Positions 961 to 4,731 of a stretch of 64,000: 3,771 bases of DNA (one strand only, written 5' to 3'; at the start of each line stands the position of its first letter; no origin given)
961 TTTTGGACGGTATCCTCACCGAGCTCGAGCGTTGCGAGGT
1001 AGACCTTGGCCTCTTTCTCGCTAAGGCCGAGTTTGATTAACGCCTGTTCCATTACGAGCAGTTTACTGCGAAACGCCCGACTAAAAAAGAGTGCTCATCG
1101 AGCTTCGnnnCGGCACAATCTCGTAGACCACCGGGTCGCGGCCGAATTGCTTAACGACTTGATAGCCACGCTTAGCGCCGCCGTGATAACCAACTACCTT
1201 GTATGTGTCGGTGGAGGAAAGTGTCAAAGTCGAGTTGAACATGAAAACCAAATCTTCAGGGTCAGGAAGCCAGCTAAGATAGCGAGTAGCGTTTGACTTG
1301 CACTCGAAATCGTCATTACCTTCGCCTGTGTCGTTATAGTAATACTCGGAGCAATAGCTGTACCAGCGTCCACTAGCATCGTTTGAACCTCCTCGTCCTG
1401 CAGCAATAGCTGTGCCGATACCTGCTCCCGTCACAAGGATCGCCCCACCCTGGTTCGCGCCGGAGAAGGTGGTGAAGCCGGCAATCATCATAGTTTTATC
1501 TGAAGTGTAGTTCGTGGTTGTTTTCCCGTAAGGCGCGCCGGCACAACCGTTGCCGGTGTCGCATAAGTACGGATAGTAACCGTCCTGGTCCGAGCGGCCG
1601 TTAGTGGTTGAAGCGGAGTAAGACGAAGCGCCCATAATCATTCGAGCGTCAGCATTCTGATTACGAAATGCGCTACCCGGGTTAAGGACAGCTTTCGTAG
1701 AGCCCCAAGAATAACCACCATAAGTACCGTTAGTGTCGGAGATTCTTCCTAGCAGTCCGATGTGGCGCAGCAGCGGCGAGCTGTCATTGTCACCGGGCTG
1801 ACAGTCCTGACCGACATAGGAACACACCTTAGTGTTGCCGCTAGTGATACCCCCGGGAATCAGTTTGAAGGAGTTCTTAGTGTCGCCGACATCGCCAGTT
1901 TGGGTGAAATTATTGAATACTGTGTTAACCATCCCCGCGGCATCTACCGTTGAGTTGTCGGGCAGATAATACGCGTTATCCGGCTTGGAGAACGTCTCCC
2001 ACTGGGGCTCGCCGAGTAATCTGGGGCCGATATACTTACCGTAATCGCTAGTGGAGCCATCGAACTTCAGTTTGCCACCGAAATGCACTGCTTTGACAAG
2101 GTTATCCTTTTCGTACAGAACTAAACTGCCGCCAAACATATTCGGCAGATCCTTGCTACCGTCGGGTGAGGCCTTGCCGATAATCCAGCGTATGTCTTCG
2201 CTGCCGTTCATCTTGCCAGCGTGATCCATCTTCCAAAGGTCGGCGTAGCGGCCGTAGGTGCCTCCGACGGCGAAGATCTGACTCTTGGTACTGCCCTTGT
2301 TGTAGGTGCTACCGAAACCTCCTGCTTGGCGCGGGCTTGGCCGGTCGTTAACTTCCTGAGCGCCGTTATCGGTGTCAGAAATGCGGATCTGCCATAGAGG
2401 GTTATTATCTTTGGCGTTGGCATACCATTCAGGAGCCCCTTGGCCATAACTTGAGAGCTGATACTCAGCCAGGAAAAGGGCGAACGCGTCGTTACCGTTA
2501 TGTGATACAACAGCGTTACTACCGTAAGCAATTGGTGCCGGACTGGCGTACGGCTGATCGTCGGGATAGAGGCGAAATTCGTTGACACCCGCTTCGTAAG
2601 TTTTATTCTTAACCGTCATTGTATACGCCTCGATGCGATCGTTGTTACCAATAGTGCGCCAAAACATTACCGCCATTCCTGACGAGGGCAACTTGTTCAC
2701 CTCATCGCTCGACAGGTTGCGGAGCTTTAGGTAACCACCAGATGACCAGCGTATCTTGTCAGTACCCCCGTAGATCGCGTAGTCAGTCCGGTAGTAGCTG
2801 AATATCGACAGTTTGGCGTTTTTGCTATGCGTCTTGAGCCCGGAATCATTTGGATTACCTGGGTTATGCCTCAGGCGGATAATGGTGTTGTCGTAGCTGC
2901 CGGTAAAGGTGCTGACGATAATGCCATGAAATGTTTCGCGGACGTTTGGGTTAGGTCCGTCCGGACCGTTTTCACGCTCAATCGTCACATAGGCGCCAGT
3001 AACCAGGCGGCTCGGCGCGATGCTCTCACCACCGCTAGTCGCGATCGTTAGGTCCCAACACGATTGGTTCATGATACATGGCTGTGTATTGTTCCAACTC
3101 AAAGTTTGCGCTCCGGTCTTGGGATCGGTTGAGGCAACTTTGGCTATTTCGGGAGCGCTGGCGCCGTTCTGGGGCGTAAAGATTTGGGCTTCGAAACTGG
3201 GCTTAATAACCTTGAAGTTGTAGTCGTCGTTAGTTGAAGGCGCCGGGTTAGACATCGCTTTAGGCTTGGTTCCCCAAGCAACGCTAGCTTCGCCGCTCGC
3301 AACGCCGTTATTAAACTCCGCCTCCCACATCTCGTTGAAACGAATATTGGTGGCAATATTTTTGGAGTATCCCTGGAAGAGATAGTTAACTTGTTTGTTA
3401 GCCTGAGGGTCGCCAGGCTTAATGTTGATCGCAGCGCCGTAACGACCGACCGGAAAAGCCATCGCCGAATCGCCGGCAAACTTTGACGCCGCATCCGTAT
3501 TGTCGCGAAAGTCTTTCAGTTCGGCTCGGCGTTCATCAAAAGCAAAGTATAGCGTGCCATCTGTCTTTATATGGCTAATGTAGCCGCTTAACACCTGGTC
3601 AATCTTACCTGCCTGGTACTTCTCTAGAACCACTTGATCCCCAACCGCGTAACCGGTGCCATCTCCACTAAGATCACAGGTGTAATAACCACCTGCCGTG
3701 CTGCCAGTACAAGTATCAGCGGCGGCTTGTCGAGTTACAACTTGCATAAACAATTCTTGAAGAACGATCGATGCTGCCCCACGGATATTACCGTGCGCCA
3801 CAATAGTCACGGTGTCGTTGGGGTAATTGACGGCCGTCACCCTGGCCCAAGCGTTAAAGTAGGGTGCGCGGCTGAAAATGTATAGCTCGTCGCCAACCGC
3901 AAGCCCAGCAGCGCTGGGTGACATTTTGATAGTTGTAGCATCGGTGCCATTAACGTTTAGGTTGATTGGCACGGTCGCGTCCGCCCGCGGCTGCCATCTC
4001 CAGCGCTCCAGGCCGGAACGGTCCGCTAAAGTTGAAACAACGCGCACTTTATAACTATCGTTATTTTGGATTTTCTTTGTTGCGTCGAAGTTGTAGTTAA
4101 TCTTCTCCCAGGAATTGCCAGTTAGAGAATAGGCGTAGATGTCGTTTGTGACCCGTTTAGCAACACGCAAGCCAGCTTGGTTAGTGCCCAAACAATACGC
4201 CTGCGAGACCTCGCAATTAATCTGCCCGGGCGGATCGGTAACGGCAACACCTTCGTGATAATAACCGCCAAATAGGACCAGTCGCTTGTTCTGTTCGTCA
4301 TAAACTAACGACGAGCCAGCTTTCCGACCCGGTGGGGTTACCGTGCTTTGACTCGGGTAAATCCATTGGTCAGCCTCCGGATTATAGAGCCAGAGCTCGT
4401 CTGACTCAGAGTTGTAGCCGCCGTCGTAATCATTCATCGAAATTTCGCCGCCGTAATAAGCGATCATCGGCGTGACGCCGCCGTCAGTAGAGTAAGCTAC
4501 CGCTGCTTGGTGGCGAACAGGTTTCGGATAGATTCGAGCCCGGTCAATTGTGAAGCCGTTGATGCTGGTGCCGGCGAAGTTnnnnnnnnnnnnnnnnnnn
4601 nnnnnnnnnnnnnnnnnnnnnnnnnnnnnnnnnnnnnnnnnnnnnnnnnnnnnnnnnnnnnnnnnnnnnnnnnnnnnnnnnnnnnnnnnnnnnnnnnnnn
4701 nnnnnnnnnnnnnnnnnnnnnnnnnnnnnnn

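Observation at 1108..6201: Giant 1697-aa PilX_N + Kelch-propeller protein as candidate pilus tip adhesin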

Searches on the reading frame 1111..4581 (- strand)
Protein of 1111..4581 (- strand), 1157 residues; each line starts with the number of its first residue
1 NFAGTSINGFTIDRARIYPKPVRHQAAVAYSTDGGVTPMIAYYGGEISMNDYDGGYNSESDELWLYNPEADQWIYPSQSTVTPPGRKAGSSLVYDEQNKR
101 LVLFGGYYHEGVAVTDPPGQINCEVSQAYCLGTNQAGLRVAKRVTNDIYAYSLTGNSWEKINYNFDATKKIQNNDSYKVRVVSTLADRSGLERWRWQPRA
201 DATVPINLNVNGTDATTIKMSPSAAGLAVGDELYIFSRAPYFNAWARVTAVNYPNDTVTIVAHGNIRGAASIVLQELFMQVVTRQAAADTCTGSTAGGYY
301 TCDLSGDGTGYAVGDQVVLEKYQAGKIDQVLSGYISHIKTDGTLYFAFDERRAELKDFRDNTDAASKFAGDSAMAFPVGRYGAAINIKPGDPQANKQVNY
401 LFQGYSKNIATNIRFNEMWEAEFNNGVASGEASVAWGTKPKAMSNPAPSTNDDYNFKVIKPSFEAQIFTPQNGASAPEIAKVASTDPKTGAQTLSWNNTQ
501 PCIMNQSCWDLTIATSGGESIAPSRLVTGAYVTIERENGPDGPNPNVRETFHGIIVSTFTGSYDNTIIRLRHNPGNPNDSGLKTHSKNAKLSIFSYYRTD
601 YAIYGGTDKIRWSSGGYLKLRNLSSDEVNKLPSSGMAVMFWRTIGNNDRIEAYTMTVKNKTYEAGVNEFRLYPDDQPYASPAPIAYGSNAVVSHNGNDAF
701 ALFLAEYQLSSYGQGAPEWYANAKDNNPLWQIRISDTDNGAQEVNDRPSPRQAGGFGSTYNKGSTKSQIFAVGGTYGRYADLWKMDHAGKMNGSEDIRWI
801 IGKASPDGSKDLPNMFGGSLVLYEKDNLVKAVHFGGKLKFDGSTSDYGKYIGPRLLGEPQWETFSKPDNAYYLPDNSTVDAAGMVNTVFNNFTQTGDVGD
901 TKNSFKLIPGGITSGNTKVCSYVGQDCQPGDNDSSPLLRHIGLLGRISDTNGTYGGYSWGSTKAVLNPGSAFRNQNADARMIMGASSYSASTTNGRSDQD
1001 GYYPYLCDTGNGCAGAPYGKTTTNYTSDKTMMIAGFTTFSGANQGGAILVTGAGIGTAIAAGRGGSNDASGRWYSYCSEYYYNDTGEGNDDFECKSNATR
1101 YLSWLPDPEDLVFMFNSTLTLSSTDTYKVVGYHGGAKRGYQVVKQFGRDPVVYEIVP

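Call 36: predict_structure(alignment_id=A3)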
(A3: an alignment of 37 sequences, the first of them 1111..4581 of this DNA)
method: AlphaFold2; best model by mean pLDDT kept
length: 1157 residues; sequences in the alignment: 37
mean_pLDDT: 78.9   pTM: 0.78
mean pLDDT of the five models: 78.9, 74.3, 72.1, 72.1, 69.0
residues with pLDDT >= 90: 365; 70-90: 493; 50-70: 219; < 50: 80
segments of 3 or more residues with pLDDT < 50: 1-3, 860-868, 947-957, 989-996, 1008-1012, 1014-1021, 1056-1073, 1084-1089, 1134-1136
pLDDT, mean of each block of 10 residues (from residue 1): 49 66 91 80 87 81 93 84 88 94 94 78 84 87 93 91 92 94 90 84 89 92 92 92 93 93 89 93 86 94 88 94 88 94 93 89 84 93 90 92 85 87 93 90 91 91 84 80 66 66 63 86 84 90 86 77 77 78 89 76 85 94 82 89 80 92 87 90 88 91 84 75 91 73 65 87 85 79 85 71 67 85 88 85 68 57 48 71 80 71 76 62 69 67 52 45 72 76 64 50 49 47 61 78 70 54 42 54 49 57 62 81 73 56 70 64
secondary structure, 60 per line:
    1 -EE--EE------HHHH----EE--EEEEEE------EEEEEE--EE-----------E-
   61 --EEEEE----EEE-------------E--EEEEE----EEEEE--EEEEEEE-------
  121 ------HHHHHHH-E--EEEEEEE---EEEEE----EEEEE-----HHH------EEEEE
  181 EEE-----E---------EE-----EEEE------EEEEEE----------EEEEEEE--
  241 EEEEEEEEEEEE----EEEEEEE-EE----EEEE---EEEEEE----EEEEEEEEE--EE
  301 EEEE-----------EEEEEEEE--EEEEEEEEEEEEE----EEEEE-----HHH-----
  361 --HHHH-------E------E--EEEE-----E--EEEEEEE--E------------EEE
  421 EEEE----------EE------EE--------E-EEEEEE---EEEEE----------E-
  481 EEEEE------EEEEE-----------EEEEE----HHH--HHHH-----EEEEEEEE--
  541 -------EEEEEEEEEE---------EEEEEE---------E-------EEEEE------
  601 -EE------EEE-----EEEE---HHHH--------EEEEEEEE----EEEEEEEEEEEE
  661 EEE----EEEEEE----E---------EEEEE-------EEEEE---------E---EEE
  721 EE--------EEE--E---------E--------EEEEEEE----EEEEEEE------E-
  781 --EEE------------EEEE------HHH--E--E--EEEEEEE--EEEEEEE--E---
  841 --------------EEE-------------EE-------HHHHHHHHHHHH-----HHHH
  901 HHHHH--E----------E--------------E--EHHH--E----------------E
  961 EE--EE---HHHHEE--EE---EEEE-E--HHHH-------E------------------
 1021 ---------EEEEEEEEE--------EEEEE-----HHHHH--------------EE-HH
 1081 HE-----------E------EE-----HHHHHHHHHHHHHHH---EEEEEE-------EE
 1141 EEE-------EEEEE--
elements in order (helices of 4 or more, strands of 3 or more residues): H14-17 E26-31 E38-43 E63-67 E72-74 E91-95 E100-104 E107-113 H127-133 E138-144 E148-152 E157-161 E176-183 E206-209 E216-221 E232-238 E241-252 E257-263 E271-274 E278-283 E288-296 E299-304 E316-323 E326-338 E343-347 H363-366 E384-387 E396-402 E418-424 E455-460 E464-468 E481-485 E492-496 E508-512 H522-525 E531-538 E548-557 E567-572 E590-594 E610-612 E618-621 H625-628 E637-644 E649-663 E668-673 E688-692 E700-704 E718-722 E731-733 E755-761 E766-772 E783-785 E798-801 E819-825 E828-834 E855-857 H880-891 H897-905 E960-962 H970-973 E983-986 H991-994 E1030-1038 E1047-1051 H1057-1061 H1108-1122 E1126-1131 E1139-1143 E1151-1155

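Call 40: fold_search(model_id=the predicted structure, library=pdb)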
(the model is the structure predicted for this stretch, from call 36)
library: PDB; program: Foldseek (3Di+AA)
matches with E <= 10: 768; with E <= 0.001: 96
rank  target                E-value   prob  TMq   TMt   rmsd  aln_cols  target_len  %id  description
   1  8glv_DA               1.2e-09  1.00  0.10  0.03  38.6      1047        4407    9  96-nm repeat unit of doublet microtubules from Chlamydomonas reinhardtii flagella (released 2023-05-31)
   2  9o04_C                3.0e-08  1.00  0.10  0.27  19.4       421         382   13  CryoEM structure of the FBXO42-CCDC6-PP2Ac degradasome (released 2026-01-21)
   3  9o04_G                2.5e-07  1.00  0.09  0.26  21.4       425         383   14  CryoEM structure of the FBXO42-CCDC6-PP2Ac degradasome (released 2026-01-21)
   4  9mez_J                5.1e-07  1.00  0.09  0.30  20.0       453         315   12  Crystal structure of MRAS(GDP) bound to LZTR1(Kelch domain) (released 2025-09-10)
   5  9mf0_J                6.0e-07  1.00  0.08  0.28  20.0       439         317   12  Crystal structure of KRAS(GDP) bound to LZTR1(Kelch domain) (released 2025-09-10)
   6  9mez_D                1.1e-06  1.00  0.09  0.30  19.8       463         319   11  Crystal structure of MRAS(GDP) bound to LZTR1(Kelch domain) (released 2025-09-10)
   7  9mf0_F                2.3e-06  1.00  0.09  0.28  20.2       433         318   12  Crystal structure of KRAS(GDP) bound to LZTR1(Kelch domain) (released 2025-09-10)
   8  4hiz_B                3.6e-06  0.84  0.09  0.14  32.3       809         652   11  Phage phi92 endosialidase (released 2014-01-15)
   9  3gvj_A                4.0e-06  0.84  0.09  0.14  32.4       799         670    9  Crystal structure of an endo-neuraminidaseNF mutant (released 2010-03-02)
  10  6eos_C                1.5e-05  0.35  0.08  0.09  28.2       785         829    8  DPP8 - Apo, space group 19 (released 2018-02-07)
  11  6do5_B                1.6e-05  1.00  0.09  0.28  17.8       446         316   12  KLHDC2 ubiquitin ligase in complex with USP1 C-end degron (released 2018-12-19)
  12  5a10                  1.7e-05  1.00  0.10  0.28  18.1       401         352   10  The crystal structure of Ta-TFP, a thiocyanate-forming protein involved in glucosinolate breakdown (space group C2) (released 2015-08-26)
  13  6hp8_B                2.0e-05  0.41  0.08  0.10  27.3       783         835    8  Crystal structure of DPP8 in complex with Val-BoroPro (released 2019-07-31)
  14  5lqi_B                2.2e-05  0.91  0.13  0.21  24.1       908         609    8  W288A mutant of GlxA from Streptomyces lividans: apo form (released 2017-08-30)
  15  6eos_D                2.2e-05  0.35  0.08  0.10  28.1       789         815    7  DPP8 - Apo, space group 19 (released 2018-02-07)
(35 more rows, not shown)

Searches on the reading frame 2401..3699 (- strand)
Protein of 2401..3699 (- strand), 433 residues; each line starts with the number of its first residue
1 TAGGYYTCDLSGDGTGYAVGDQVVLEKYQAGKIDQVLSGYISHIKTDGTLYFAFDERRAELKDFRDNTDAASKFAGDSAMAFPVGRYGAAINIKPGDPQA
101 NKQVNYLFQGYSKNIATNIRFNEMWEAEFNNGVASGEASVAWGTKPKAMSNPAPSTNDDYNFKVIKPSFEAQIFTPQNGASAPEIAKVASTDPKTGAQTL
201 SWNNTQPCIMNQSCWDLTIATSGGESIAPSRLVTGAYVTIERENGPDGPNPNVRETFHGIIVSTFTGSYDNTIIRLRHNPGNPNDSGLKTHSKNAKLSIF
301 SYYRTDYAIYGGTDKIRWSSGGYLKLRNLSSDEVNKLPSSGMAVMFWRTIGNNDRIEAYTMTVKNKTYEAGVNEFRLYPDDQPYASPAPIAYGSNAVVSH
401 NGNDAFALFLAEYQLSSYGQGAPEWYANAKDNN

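Call 29: search_protein_families(library=pfam, proteins=[window:2401-3699:-], max_evalue=10)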
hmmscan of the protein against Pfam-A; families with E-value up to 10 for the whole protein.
window:2401-3699:- (433 aa): 1 family
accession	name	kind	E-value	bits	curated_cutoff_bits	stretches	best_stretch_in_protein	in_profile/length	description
PF22639.1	Gp18_dom_I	-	0.026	14.9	27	1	8-50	6-45/93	Tail sheath protein Gp18-like domain I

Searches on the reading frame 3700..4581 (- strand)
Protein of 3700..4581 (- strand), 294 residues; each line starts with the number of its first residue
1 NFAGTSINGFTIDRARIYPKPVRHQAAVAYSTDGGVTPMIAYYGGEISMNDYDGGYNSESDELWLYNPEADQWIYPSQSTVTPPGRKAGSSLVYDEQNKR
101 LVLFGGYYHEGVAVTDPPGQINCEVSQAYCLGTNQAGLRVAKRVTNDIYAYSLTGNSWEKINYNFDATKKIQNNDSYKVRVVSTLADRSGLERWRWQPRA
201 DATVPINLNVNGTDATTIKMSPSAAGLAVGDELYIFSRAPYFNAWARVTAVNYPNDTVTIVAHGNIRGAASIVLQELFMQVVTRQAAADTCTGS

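Call 29: search_protein_families(library=pfam, proteins=[window:3700-4581:-], max_evalue=10)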
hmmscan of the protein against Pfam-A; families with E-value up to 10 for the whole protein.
window:3700-4581:- (294 aa): 9 families
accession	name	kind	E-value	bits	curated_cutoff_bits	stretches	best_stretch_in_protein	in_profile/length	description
PF24981.1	Beta-prop_ATRN-LZTR1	-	6.9e-09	35.8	50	2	55-168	6-89/289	Attractin/LZTR1 beta-propeller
PF24681.1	Kelch_KLHDC2_KLHL20_DRC7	-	7.7e-09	35.6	50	1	54-116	69-122/221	KLHDC2/KLHL20/DRC7 Kelch-repeats domain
PF13418.12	Kelch_4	-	8.1e-08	32.5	21.6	3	143-165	26-45/49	Galactose oxidase, central domain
PF01344.31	Kelch_1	-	3.2e-05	23.8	20.1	2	54-74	18-40/46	Kelch motif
PF13964.12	Kelch_6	-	0.00011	22.5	25.3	1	132-161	18-43/50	Kelch motif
PF13854.13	Kelch_HCF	-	0.0002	21.2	113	1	52-108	33-86/345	Host cell factor, Kelch-repeats domain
PF13415.12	Kelch_3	-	0.00025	21.6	22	1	54-95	8-48/48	Galactose oxidase, central domain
PF07646.21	Kelch_2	-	0.00025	21.3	21.3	0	60-77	28-45/48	Kelch motif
PF24996.1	NANM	-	0.0027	17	45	2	55-109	78-127/350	N-acetylneuraminate epimerase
